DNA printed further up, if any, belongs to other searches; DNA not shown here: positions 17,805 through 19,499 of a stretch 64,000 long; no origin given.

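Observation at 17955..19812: Unclassified AAA+ ATPase with a Q/R-rich disordered N-terminus paired with a stand-alone CheY-like receiver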

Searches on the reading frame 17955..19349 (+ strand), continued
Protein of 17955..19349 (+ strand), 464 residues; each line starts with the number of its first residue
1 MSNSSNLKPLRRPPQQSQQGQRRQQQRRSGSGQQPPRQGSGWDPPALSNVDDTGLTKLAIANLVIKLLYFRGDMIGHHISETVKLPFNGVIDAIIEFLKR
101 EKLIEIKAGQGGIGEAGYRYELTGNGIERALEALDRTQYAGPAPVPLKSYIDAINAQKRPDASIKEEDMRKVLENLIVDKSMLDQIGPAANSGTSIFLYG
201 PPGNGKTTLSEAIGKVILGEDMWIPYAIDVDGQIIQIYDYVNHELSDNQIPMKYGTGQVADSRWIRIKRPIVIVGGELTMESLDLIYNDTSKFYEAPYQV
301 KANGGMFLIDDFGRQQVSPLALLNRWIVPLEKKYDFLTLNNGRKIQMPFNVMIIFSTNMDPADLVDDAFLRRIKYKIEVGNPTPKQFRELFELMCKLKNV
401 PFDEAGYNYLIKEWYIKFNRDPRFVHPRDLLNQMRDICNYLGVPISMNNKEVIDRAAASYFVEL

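Call 35: predict_structure(alignment_id=A1)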
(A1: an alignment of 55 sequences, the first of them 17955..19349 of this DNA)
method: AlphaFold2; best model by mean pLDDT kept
length: 464 residues; sequences in the alignment: 55
mean_pLDDT: 90.3   pTM: 0.85
mean pLDDT of the five models: 90.3, 89.7, 89.6, 89.6, 89.5
residues with pLDDT >= 90: 384; 70-90: 26; 50-70: 21; < 50: 33
segments of 3 or more residues with pLDDT < 50: 1-21, 23-27, 31-33
pLDDT, mean of each block of 10 residues (from residue 1): 36 46 49 52 93 98 98 96 96 98 89 86 98 98 98 91 87 92 95 95 96 90 97 97 92 61 96 96 97 98 97 95 94 97 97 97 94 95 97 97 98 98 98 98 97 98 88
secondary structure, 60 per line:
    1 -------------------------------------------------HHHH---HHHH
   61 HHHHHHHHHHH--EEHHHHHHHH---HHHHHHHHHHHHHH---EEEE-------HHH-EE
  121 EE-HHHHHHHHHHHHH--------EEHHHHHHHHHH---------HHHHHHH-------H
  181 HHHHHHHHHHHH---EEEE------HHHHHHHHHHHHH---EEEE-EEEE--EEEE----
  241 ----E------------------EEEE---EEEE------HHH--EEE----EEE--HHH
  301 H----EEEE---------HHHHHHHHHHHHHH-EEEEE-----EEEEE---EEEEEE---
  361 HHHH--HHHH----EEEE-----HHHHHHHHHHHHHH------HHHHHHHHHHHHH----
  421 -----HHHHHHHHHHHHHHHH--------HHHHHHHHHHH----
elements in order: H50-53 H57-71 H76-83 H87-100 E104-107 E119-122 H124-136 H147-156 H166-172 H180-192 E196-199 H206-218 E222-225 E227-230 E233-236 E264-267 E271-274 E286-288 E293-295 H298-301 E306-309 H319-332 E334-338 E344-348 E352-357 H361-364 H367-370 E375-378 H384-397 H404-416 H426-441 H450-460

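Call 38: find_encoding_contigs(protein=P0179, flank=6000, max_places=1)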
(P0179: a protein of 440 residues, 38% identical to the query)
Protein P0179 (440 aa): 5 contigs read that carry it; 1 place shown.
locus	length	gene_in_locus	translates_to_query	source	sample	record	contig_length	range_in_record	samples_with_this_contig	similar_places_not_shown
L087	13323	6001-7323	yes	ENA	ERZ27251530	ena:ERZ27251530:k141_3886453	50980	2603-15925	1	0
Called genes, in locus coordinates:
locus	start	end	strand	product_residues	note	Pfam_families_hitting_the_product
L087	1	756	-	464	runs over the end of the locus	-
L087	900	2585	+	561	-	-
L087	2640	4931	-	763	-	PF00069:Pkinase, PF07714:PK_Tyr_Ser-Thr, PF08308:PEGA (weak)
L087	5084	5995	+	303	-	-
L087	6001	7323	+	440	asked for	PF13191:AAA_16 (weak)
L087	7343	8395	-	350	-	-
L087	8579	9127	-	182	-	PF13527:Acetyltransf_9 (weak), PF00583:Acetyltransf_1, PF13673:Acetyltransf_10 (faint), PF13508:Acetyltransf_7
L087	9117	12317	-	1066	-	PF00211:Guanylate_cyc, PF13191:AAA_16, PF13401:AAA_22 (weak), PF13374:TPR_10 (faint), PF00515:TPR_1 (faint), PF07719:TPR_2 (faint), PF13424:TPR_12, PF17874:TPR_MalT, +1 more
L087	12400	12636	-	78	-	-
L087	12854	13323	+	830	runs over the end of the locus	PF06325:PrmA (weak), PF13649:Methyltransf_25 (weak)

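Call 39: fold_search(model_id=the predicted structure, library=pdb)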
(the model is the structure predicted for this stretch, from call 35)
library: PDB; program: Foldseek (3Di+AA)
matches with E <= 10: 1918; with E <= 0.001: 1389
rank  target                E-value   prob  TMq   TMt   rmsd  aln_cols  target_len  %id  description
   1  8p49_A                8.6e-13  1.00  0.47  0.56   8.7       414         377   14  Uncharacterized Q8U0N8 protein from Pyrococcus furiosus (released 2023-11-29)
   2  8p49_D                1.4e-12  1.00  0.46  0.61   8.2       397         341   13  Uncharacterized Q8U0N8 protein from Pyrococcus furiosus (released 2023-11-29)
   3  8p49_B                3.5e-12  1.00  0.45  0.56  10.0       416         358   14  Uncharacterized Q8U0N8 protein from Pyrococcus furiosus (released 2023-11-29)
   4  8p49_F                4.2e-12  1.00  0.45  0.55   8.8       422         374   14  Uncharacterized Q8U0N8 protein from Pyrococcus furiosus (released 2023-11-29)
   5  8p49_C                6.0e-12  1.00  0.46  0.57   8.2       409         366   13  Uncharacterized Q8U0N8 protein from Pyrococcus furiosus (released 2023-11-29)
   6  8p49_E                9.6e-12  1.00  0.45  0.55   8.8       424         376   13  Uncharacterized Q8U0N8 protein from Pyrococcus furiosus (released 2023-11-29)
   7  4zpx_B                2.8e-11  1.00  0.44  0.59   5.8       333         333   15  Crystal structure of Lon ATPase domain from Thermococcus onnurineus NA1 (released 2016-05-11)
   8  4zpx_A                3.0e-11  1.00  0.43  0.58   5.7       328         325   15  Crystal structure of Lon ATPase domain from Thermococcus onnurineus NA1 (released 2016-05-11)
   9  3k1j_B                1.1e-09  1.00  0.44  0.38   5.7       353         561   14  Crystal structure of Lon protease from Thermococcus onnurineus NA1 (released 2010-09-22)
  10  3k1j_A                1.4e-09  1.00  0.44  0.37   6.2       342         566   15  Crystal structure of Lon protease from Thermococcus onnurineus NA1 (released 2010-09-22)
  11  6luf_C                5.6e-09  1.00  0.37  0.65   6.4       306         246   13  Trans-acting mutant Y290A of the central AAA+ domain of the flagellar regulatory protein FlrC (released 2020-03-18)
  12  8efv_A                7.1e-09  1.00  0.35  0.50   8.0       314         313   13  Structure of single homo-hexameric Holliday junction ATP-dependent DNA helicase RuvB motor (released 2023-05-10)
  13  6lua_D                7.1e-09  1.00  0.36  0.62   6.6       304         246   12  Cis-mutant R349A of the central AAA+ domain of the flagellar regulatory protein FlrC (released 2020-03-18)
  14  8efy_D                1.1e-08  1.00  0.37  0.54   6.3       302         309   13  Structure of double homo-hexameric AAA+ ATPase RuvB motors (released 2023-05-10)
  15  1ny5_B                1.3e-08  1.00  0.35  0.42  13.6       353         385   13  Crystal structure of sigm54 activator (AAA+ ATPase) in the inactive state (released 2003-11-11)
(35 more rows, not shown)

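Call 44: search_solved_structures(query=A1, max_evalue=0.001, show_alignments=2)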
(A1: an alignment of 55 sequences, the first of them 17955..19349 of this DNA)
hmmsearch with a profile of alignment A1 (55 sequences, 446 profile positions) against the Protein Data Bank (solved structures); distinct sequences matched with E-value up to 0.001: 260 (the best 60 are shown).
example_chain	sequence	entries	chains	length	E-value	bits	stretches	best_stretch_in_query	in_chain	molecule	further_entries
6i27_A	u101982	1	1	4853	1.2e-14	57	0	157-201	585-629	Midasin,Midasin,Midasin,Midasin,Midasin,Midasin,Midasin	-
6i26_A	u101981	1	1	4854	1.2e-14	57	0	157-201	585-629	Midasin,Midasin,Midasin,Midasin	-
6hyp_A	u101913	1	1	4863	1.2e-14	57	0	157-201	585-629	Midasin,Midasin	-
5jcs_s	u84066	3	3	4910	1.2e-14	57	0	157-201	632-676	Midasin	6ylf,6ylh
9cru_A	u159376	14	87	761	1.5e-12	50.1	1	147-196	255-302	Vesicular-fusion protein SEC18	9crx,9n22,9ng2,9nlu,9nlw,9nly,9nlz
3b9p_A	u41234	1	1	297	2.7e-11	46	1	145-194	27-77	CG5977-PA, isoform A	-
6p12_B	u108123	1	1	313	3.1e-11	45.8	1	145-194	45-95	Drosophila melanogaster Spastin AAA domain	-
6p11_B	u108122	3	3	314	3.1e-11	45.8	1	145-194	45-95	Drosophila melanogaster Spastin AAA domain | Spastin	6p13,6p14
6nyv_B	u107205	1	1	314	3.1e-11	45.8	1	145-194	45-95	Spastin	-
6or5_A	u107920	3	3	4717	5e-11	45.1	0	160-201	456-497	Midasin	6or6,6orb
6p07_A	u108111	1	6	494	9.5e-11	44.2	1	145-194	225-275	Spastin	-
7wub_C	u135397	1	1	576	1.3e-10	43.7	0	168-193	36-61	Transitional endoplasmic reticulum ATPase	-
7wub_D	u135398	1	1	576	1.4e-10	43.7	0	168-193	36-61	Transitional endoplasmic reticulum ATPase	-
6mck_A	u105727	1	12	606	1.7e-10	43.3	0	168-193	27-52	Transitional endoplasmic reticulum ATPase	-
3j94_A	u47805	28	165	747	1.8e-10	43.2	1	147-196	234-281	Vesicle-fusing ATPase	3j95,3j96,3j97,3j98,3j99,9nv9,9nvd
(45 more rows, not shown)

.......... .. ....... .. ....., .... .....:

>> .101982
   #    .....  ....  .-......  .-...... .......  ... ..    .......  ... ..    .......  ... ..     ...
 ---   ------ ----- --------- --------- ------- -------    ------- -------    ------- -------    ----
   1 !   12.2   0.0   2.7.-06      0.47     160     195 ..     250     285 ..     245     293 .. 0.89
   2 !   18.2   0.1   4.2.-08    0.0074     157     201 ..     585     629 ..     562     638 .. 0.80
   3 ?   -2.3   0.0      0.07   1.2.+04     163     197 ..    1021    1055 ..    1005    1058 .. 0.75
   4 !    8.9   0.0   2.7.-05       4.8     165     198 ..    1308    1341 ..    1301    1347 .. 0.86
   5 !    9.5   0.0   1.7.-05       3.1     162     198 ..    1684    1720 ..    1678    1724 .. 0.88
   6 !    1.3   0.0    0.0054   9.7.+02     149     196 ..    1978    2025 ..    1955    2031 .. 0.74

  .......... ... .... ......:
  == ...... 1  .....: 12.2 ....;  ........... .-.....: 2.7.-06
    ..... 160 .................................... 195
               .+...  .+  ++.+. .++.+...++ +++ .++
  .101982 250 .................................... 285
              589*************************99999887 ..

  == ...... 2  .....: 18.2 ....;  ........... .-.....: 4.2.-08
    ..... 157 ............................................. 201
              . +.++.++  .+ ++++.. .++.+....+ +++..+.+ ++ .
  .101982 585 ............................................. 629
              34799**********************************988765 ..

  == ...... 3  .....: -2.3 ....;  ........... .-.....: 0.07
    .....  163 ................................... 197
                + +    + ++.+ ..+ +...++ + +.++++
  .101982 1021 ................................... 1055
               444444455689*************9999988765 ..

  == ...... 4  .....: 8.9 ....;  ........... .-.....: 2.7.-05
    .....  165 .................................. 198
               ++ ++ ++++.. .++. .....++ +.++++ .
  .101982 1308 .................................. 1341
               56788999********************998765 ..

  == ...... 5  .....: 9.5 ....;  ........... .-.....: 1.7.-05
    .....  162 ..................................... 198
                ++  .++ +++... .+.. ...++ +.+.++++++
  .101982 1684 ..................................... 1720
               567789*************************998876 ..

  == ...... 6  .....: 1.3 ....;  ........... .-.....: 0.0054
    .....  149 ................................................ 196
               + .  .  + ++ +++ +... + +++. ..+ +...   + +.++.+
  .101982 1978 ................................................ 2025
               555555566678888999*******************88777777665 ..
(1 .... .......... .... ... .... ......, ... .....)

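Call 47: find_homologous_proteins(query=P0179)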
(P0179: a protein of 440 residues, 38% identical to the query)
Query P0179 (440 aa): 4831 proteins with E <= 0.001 among 8000 candidates; the best 120 are listed.
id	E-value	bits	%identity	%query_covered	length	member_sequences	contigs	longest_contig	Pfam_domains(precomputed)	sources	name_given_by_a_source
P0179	7.4e-291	983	100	100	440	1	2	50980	PF13191.13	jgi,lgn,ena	-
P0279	1.7e-192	659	68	100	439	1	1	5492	PF13191.13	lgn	-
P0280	4.6e-187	641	66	98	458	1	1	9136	-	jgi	-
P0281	4.4e-174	598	64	97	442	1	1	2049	-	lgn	-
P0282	1.1e-173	596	61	100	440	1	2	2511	PF07728.21,PF13191.13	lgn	-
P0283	1.6e-172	593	60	99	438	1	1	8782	PF13191.13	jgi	jgi:predicted ATPase with chaperone activity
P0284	2.0e-165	569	60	97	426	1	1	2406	PF20720.4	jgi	jgi:predicted ATPase with chaperone activity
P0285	5.2e-160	551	61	97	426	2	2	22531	-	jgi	jgi:predicted ATPase with chaperone activity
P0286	9.8e-159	547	59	97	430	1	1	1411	-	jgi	-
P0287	6.3e-157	541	59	97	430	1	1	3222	PF13191.13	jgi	-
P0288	3.4e-134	466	47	97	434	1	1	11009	-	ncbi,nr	ncbi:MAG: ATP-binding protein [Oligoflexia bacterium]|nr:ATP-binding protein [Oligoflexia bacterium]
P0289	8.6e-133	462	49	97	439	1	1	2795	-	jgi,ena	-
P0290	1.2e-130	455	47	97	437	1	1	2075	-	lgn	-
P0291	1.4e-130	454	50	96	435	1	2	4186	-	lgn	-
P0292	2.0e-129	451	48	97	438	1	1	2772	-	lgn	-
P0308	7.9e-123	429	46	97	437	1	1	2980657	-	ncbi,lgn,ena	-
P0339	4.2e-110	387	41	96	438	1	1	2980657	-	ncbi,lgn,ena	-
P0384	2.8e-106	374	41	95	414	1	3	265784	-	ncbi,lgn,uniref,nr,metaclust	ncbi:hypothetical protein [Bacteriovorax sp. Seq25_V]|uniref:hypothetical protein n=1 Tax=Bacteriovo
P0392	4.2e-106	374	45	97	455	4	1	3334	PF00158.33,PF00004.36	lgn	-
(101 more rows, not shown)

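Call 48: find_encoding_contigs(protein=P0308, flank=7000, max_places=1)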
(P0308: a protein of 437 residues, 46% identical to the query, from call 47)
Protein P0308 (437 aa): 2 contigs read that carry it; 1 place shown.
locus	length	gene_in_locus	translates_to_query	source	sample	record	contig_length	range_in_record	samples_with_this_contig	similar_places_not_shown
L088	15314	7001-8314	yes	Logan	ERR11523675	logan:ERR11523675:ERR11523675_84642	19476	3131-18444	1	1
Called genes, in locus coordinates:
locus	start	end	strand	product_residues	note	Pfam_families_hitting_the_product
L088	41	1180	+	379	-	PF00534:Glycos_transf_1, PF13692:Glyco_trans_1_4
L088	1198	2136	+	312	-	PF00535:Glycos_transf_2, PF10111:Glyco_tranf_2_2 (weak)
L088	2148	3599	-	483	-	PF06863:DUF1254, PF06742:DUF1214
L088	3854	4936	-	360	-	PF00246:Peptidase_M14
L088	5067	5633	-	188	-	-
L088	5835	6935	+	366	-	-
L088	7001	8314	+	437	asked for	-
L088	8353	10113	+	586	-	-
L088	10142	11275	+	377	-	PF13472:Lipase_GDSL_2 (faint)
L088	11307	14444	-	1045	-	PF00873:ACR_tran, PF03176:MMPL (weak)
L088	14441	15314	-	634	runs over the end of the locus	?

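Call 49: find_encoding_contigs(protein=P0339, flank=7000, max_places=1)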
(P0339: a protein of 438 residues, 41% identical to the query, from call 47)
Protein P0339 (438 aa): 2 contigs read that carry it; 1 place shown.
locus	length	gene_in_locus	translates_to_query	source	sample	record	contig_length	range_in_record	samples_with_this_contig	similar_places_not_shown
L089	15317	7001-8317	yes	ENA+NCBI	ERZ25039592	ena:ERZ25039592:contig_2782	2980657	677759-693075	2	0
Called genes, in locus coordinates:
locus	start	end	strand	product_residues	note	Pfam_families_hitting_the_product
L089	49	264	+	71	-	PF12843:QSregVF_b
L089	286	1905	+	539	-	-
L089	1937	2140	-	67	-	PF22570:LiaF-TM (weak), PF18917:LiaI-LiaF-like_TM1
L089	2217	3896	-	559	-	PF01344:Kelch_1 (faint), PF07250:Glyoxal_oxid_N (weak), PF09118:GO-like_E_set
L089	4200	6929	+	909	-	PF05345:He_PIG (weak), PF17892:Cadherin_5 (faint), PF18957:RibLong (faint), PF19077:Big_13 (faint), PF05345:He_PIG, PF05345:He_PIG, PF17963:Big_9 (weak), PF05345:He_PIG, +2 more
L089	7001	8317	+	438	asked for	-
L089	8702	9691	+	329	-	-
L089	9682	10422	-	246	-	PF01965:DJ-1_PfpI, PF17124:ThiJ_like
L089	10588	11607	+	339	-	-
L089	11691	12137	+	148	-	-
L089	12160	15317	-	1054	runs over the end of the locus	-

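Call 50: find_encoding_contigs(protein=P0384, flank=7000, max_places=1)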
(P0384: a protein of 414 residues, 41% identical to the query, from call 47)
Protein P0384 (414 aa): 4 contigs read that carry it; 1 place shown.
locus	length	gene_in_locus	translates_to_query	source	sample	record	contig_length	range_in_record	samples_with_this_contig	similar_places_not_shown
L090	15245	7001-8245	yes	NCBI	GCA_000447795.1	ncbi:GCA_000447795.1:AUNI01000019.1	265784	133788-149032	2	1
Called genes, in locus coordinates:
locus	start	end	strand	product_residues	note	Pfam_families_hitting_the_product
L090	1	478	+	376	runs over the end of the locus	PF01702:TGT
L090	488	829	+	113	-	PF02699:YajC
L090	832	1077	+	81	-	PF02416:TatA_B_E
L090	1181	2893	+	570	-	PF21760:SecD_1st, PF22599:SecDF_P1_head, PF02355:SecD_SecF_C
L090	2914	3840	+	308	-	PF02355:SecD_SecF_C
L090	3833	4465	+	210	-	-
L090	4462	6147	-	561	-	-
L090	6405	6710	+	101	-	PF00216:Bac_DNA_binding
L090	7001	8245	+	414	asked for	-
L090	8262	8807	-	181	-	PF11845:Tll0287-like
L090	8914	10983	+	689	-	-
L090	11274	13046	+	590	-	PF00270:DEAD, PF04851:ResIII, PF18766:SWI2_SNF2, PF00271:Helicase_C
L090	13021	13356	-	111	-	-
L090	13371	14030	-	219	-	PF04402:SIMPL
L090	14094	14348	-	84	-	-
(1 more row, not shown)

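Call 56: search_protein_families(library=pfam, proteins=[L084:3564-3959:+, L010:6547-7173:+], max_evalue=1)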
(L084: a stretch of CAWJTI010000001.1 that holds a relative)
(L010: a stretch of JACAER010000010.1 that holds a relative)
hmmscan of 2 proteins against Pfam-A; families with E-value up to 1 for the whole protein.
L084:3564-3959:+ (131 aa): 1 family
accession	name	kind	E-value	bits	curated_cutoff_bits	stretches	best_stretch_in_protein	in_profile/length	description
PF20660.2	DUF6812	-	4.1e-13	49.5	27.1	1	62-113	1-53/53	Family of unknown function (DUF6812)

L010:6547-7173:+ (208 aa): 0 families
